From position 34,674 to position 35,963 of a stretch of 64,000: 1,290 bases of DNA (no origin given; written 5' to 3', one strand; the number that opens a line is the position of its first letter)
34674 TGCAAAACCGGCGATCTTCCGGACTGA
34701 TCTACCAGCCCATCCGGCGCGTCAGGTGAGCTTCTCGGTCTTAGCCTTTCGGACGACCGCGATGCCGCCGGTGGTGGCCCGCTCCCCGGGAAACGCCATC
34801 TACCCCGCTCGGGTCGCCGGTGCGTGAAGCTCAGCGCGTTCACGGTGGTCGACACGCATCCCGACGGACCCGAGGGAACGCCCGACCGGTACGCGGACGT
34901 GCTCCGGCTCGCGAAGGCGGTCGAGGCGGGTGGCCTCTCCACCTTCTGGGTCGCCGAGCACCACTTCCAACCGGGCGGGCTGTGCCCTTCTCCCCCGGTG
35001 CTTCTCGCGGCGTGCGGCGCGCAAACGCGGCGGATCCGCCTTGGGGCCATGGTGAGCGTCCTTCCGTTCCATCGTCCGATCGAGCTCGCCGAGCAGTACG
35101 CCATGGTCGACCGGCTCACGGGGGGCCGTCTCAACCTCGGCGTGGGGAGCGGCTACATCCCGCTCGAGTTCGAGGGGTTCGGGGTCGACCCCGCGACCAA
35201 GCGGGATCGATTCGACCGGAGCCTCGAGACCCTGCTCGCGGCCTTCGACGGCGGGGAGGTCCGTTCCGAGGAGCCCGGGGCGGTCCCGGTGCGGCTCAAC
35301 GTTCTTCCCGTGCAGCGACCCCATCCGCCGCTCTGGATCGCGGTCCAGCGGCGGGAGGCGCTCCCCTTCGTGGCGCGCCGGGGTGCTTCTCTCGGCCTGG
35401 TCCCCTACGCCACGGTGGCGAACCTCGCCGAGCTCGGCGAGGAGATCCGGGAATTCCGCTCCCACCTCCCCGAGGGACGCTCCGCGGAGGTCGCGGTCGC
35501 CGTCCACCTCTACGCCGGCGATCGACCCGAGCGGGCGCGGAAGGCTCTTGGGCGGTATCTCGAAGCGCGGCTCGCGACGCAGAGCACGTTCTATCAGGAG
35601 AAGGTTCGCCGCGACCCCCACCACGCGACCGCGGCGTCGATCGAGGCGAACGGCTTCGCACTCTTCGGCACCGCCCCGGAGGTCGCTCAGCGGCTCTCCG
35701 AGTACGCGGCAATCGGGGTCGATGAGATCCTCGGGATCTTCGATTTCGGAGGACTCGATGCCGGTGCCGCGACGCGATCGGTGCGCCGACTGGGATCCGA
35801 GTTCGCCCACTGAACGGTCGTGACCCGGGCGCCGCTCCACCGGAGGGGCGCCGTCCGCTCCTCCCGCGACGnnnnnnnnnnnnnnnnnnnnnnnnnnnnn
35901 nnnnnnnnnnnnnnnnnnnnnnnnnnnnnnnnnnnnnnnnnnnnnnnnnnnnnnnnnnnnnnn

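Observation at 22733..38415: Island of four giant glycoprotein-like surface proteins sharing an identical C-terminal anchoring architecture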

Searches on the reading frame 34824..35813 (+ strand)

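Call 51: search_protein_families(library=ncbifam, proteins=[window:34824-35813:+], max_evalue=0.001)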
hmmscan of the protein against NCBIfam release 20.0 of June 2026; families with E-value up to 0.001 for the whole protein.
window:34824-35813:+ (329 aa): 31 families (the best 25 are shown)
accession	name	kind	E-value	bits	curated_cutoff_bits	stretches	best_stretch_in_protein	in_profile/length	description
TIGR04020.1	seco_metab_LLM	subfamily_domain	2.5e-35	122.2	244.45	1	18-309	13-324/341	MupA/Atu3671 family FMN-dependent luciferase-like monooxygenase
TIGR03619.1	F420_Rv2161c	subfamily_domain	1.6e-33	116.3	166.9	1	28-243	2-233/247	TIGR03619 family F420-dependent LLM class oxidoreductase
TIGR03558.1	oxido_grp_1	subfamily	3.4e-32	111.9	166.95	1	22-308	18-309/325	MsnO8 family LLM class oxidoreductase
TIGR04027.1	LLM_KPN_01858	hypoth_equivalog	1.9e-30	106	412.9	1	20-239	16-237/326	putative FMN-dependent luciferase-like monooxygenase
TIGR03621.1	F420_MSMEG_2516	subfamily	8.4e-24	84.2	213.15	1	22-294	12-268/295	TIGR03621 family F420-dependent LLM class oxidoreductase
TIGR03560.1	F420_Rv1855c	subfamily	5.7e-22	78.6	231.4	1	20-194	9-195/227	TIGR03560 family F420-dependent LLM class oxidoreductase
TIGR03571.1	lucif_BA3436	subfamily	6.9e-21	74.8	303.9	1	26-237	33-247/304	TIGR03571 family LLM class oxidoreductase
TIGR03858.1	LLM_2I7G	subfamily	1.3e-18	67.1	462.25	1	17-327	19-332/337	Atu2307/SP_0267 family LLM class monooxygenase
TIGR04036.1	LLM_CE1758_fam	subfamily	2.5e-16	59.4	479.1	1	1-122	1-125/355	CE1758 family FMN-dependent luciferase-like monooxygenase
NF052254.1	luciferase_Alph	exception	3.6e-15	56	600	1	25-162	23-160/354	luciferase subunit alpha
TIGR03564.1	F420_MSMEG_4879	subfamily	4.8e-14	52.6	234.25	1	28-302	3-263/265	TIGR03564 family F420-dependent LLM class oxidoreductase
NF007802.0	PRK10508.1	equivalog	6e-14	51.8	540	1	5-109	7-112/335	luciferase-like monooxygenase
TIGR03841.1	F420_Rv3093c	subfamily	3.3e-11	43.1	213.65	1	24-302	10-292/298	LLM class F420-dependent oxidoreductase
TIGR03857.1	F420_MSMEG_2249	hypoth_equivalog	9.6e-11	41.5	218.4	1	22-215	12-199/329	TIGR03857 family LLM class F420-dependent oxidoreductase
TIGR03856.1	F420_MSMEG_2906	subfamily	1.3e-10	41.3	243.7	1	59-134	55-130/249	LLM class F420-dependent oxidoreductase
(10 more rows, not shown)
